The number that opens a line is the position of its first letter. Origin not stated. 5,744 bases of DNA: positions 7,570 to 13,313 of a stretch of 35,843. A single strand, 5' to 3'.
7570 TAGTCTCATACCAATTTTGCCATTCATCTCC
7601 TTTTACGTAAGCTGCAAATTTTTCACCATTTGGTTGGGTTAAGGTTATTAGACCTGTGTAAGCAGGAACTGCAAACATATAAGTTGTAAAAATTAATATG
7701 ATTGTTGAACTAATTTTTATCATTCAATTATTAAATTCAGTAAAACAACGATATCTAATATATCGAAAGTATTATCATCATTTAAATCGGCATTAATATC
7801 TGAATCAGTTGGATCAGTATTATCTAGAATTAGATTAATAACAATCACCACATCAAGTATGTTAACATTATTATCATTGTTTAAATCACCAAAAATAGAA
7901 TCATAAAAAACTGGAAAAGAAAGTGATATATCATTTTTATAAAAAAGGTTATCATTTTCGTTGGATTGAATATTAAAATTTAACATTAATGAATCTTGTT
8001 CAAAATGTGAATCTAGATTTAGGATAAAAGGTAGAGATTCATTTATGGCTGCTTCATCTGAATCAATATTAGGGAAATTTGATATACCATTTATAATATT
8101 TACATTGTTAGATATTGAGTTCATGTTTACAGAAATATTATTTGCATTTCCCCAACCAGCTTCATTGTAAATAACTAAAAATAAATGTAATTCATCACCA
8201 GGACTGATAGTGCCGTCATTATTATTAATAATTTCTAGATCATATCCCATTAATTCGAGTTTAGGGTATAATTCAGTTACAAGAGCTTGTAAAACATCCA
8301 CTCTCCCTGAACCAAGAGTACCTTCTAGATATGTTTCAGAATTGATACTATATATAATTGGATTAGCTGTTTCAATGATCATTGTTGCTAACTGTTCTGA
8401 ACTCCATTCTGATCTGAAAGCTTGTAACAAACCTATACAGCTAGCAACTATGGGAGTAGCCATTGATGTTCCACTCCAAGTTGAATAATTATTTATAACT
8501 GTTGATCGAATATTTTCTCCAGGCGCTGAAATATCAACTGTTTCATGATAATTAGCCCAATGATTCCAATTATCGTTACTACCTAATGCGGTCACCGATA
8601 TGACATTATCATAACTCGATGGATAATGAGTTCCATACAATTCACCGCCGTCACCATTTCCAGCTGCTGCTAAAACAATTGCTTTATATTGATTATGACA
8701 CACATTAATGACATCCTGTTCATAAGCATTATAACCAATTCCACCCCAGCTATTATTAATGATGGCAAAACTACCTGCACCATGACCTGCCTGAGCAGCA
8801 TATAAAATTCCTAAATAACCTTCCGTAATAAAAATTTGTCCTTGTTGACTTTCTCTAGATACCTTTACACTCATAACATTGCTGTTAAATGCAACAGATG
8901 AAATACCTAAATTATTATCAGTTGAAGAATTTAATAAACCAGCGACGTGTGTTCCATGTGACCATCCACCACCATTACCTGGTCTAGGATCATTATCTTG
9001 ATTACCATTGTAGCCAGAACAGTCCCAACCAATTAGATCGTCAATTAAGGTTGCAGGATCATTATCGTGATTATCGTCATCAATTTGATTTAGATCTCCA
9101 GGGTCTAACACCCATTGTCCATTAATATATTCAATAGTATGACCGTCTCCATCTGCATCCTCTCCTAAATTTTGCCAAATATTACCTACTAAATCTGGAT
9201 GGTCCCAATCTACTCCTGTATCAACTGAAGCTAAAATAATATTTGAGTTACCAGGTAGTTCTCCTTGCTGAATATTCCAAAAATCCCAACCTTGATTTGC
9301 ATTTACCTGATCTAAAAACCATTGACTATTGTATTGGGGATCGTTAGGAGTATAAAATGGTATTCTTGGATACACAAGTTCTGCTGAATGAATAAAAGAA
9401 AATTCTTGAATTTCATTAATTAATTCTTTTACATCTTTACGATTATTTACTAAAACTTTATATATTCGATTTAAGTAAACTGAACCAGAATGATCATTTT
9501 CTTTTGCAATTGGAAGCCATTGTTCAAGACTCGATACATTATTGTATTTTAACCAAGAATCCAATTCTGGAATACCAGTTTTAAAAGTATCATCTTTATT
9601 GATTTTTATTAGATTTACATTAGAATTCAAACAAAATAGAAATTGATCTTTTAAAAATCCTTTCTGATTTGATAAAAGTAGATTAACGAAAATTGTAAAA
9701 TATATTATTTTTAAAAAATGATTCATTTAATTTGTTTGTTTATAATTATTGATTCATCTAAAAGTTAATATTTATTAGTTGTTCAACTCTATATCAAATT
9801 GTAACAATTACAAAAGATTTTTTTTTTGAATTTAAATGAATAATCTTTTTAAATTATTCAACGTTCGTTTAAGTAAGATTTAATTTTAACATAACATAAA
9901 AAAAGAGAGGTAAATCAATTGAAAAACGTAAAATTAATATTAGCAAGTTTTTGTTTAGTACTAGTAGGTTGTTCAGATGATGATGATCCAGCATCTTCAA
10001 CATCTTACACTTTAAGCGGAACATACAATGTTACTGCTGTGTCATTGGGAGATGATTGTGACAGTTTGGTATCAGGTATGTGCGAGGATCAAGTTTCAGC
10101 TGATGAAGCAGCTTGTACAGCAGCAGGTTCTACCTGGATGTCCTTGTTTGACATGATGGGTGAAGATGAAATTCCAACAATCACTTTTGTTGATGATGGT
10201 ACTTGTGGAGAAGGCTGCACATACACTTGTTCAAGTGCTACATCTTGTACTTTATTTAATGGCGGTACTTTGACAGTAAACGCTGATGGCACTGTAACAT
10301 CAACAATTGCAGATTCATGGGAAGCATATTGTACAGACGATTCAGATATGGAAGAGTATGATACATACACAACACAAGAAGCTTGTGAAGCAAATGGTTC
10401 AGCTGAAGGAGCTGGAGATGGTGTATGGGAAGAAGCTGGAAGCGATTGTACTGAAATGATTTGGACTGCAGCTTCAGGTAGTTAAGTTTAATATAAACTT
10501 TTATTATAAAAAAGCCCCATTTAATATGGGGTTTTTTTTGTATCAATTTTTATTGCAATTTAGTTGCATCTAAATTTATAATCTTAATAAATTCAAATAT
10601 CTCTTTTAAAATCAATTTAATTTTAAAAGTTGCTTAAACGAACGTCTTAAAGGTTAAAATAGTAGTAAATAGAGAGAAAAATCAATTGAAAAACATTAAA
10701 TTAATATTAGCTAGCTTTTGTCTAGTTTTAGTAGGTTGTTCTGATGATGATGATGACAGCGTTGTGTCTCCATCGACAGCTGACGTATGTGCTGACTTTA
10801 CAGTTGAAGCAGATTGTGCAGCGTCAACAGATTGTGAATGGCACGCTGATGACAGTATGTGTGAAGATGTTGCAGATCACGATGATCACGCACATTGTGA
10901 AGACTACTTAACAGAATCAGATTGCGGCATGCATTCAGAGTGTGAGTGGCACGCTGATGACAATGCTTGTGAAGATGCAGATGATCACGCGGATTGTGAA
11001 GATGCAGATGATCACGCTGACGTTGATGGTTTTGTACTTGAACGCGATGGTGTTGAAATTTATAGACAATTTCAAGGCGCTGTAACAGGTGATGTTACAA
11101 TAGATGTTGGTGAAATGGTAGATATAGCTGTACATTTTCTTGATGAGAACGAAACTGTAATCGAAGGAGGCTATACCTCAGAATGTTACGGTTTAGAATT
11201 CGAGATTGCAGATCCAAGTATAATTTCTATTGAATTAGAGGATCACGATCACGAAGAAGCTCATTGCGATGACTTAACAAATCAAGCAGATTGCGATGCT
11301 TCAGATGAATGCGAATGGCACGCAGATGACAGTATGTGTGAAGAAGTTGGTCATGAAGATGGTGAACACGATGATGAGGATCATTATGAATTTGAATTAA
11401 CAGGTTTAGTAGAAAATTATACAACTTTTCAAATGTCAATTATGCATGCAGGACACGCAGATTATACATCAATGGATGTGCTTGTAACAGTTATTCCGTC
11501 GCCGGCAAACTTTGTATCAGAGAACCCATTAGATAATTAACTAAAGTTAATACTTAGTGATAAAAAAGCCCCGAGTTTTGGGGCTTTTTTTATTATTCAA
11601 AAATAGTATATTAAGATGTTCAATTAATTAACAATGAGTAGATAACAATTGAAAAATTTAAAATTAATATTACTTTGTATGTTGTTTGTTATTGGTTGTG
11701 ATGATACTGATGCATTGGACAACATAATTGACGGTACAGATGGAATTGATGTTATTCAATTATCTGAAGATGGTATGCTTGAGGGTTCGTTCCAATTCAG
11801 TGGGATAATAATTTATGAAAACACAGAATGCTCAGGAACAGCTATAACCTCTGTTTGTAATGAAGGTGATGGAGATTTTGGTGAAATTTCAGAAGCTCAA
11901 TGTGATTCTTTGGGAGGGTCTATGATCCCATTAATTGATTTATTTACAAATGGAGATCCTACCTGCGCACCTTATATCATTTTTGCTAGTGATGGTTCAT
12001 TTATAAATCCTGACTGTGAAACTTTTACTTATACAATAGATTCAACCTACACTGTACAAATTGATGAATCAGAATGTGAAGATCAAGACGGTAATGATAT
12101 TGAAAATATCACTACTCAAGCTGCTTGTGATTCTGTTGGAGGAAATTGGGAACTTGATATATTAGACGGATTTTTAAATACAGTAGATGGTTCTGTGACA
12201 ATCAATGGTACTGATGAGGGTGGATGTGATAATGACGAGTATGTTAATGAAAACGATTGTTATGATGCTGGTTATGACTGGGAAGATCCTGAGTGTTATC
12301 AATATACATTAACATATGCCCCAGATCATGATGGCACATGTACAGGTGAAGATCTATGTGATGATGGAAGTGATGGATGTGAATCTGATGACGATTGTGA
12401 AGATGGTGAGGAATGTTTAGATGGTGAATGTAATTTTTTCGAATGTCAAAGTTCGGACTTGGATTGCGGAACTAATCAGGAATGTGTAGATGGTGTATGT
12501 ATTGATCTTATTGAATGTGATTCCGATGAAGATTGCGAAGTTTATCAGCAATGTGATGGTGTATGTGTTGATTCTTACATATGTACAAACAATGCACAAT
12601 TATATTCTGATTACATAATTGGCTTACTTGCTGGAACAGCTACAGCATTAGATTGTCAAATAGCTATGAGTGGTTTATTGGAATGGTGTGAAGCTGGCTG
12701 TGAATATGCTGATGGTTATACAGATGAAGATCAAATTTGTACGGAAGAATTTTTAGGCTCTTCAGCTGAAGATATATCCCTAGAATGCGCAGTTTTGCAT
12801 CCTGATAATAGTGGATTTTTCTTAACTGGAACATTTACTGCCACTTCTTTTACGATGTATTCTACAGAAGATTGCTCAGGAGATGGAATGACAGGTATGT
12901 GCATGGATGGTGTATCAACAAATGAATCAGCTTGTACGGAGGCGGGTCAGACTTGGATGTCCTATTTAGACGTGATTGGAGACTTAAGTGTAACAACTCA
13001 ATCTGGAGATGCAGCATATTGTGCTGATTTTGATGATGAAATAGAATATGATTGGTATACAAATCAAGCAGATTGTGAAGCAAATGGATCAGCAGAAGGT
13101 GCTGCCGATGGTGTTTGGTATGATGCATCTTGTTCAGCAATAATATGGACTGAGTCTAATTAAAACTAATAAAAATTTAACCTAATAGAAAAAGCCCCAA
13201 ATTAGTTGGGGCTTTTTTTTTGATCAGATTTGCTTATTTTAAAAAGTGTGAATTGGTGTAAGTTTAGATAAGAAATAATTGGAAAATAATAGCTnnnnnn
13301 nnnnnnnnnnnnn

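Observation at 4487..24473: Dockerin-tagged proteases clustered with cohesin-like scaffold proteins, one of them T9SS-anchored: candidate cell-surface protease assembly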

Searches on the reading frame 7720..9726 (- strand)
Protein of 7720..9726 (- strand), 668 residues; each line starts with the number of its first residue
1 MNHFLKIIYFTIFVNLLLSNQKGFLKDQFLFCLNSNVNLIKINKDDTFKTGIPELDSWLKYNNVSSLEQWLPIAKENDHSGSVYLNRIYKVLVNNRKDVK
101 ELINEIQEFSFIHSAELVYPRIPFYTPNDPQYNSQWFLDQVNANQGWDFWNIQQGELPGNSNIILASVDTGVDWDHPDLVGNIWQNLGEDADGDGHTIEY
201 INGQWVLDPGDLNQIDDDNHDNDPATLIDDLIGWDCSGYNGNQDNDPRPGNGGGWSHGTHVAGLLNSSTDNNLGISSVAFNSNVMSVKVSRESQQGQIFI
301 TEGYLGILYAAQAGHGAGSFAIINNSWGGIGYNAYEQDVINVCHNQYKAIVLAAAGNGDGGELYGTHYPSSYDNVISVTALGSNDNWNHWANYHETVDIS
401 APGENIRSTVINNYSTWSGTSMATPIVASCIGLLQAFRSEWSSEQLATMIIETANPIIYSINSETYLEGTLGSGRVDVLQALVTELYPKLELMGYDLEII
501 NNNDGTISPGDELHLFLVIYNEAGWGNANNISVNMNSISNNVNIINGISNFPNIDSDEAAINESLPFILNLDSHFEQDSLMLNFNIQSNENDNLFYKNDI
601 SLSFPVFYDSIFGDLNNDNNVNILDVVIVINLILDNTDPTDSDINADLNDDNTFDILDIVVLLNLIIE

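Call 5: search_protein_families(library=pfam, proteins=[window:7720-9726:-], max_evalue=0.1)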
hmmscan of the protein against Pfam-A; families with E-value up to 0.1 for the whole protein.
window:7720-9726:- (668 aa): 3 families
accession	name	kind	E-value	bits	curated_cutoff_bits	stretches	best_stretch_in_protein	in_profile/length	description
PF00082.27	Peptidase_S8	-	4.3e-40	138.3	21.8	1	161-454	2-273/288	Subtilase family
PF00404.24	Dockerin_1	-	3.8e-06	27.4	22.9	1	613-664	2-54/57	Dockerin type I domain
PF16361.10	Peptidase_S8_N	-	0.011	16.6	30.5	1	45-124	22-102/142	N-terminal of Subtilase family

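Call 6: search_protein_families(library=ncbifam, proteins=[window:7720-9726:-], max_evalue=0.1)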
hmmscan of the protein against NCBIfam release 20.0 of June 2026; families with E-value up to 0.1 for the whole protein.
window:7720-9726:- (668 aa): 6 families
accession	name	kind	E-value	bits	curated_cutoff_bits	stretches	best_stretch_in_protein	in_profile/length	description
TIGR03921.1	T7SS_mycosin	equivalog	1.2e-28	100.2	278.75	1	256-489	51-292/353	type VII secretion-associated serine protease mycosin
NF033595.1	denti_PrtP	equivalog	4.7e-24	84.9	300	2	323-481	342-501/606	dentilisin complex serine proteinase subunit PrtP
TIGR03895.1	protease_PatA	subfamily_domain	6.5e-11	41.7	421.05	1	257-464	1-210/606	PatA/PatG family cyanobactin maturation protease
NF040553.1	SGO_0316_fam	subfamily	0.00041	18.1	1400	1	397-487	669-768/1486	SGO_0316/SGO_0317 family LPXTG-anchored serine peptidase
NF049966.1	QH_SP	equivalog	0.027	13.8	165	1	336-453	101-210/219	subtilisin-like serine protease QhpE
TIGR03900.1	prc_long_Delta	hypoth_equivalog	0.09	10.7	660.95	0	500-588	679-764/973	MXAN_5808 family serine peptidase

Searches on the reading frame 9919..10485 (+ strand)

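Call 5: search_protein_families(library=pfam, proteins=[window:9919-10485:+], max_evalue=0.1)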
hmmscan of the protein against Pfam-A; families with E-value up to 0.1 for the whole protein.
window:9919-10485:+ (188 aa): 1 family
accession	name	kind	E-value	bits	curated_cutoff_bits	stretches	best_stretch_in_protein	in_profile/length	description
PF16168.11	AIDA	-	0.053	14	27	1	106-132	15-41/63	Adhesin of bacterial autotransporter system, probable stalk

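Call 6: search_protein_families(library=ncbifam, proteins=[window:9919-10485:+], max_evalue=0.1)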
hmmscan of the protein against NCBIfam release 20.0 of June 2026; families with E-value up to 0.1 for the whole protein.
window:9919-10485:+ (188 aa): 1 family
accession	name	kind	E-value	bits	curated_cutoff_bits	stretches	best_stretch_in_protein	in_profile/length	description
TIGR04415.1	O_hepto_targRPT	repeat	0.058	13.4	30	1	107-130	2-25/38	strand-loop-strand repeat protein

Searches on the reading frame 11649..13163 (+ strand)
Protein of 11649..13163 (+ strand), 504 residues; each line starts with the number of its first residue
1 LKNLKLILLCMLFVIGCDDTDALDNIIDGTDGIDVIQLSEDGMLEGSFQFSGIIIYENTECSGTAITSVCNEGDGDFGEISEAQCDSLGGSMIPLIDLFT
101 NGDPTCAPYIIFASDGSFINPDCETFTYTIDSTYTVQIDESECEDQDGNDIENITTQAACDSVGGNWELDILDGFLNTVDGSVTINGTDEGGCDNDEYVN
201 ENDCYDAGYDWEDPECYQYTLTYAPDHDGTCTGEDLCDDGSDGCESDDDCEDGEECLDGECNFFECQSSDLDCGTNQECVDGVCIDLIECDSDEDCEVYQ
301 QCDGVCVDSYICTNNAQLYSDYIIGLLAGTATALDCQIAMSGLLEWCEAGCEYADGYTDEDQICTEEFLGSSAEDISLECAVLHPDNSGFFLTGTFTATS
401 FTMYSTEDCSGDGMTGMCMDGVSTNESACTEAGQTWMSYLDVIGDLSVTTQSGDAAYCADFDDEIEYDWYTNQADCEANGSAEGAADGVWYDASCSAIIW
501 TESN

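Call 5: search_protein_families(library=pfam, proteins=[window:11649-13163:+], max_evalue=0.1)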
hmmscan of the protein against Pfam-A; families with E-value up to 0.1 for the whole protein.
window:11649-13163:+ (504 aa): 0 families

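Call 6: search_protein_families(library=ncbifam, proteins=[window:11649-13163:+], max_evalue=0.1)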
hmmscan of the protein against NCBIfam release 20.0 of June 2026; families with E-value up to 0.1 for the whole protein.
window:11649-13163:+ (504 aa): 1 family
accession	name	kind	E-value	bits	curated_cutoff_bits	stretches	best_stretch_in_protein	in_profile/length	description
NF052359.1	HolPaseNeis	equivalog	0.019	14.6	400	1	287-327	12-52/221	histidinol-phosphatase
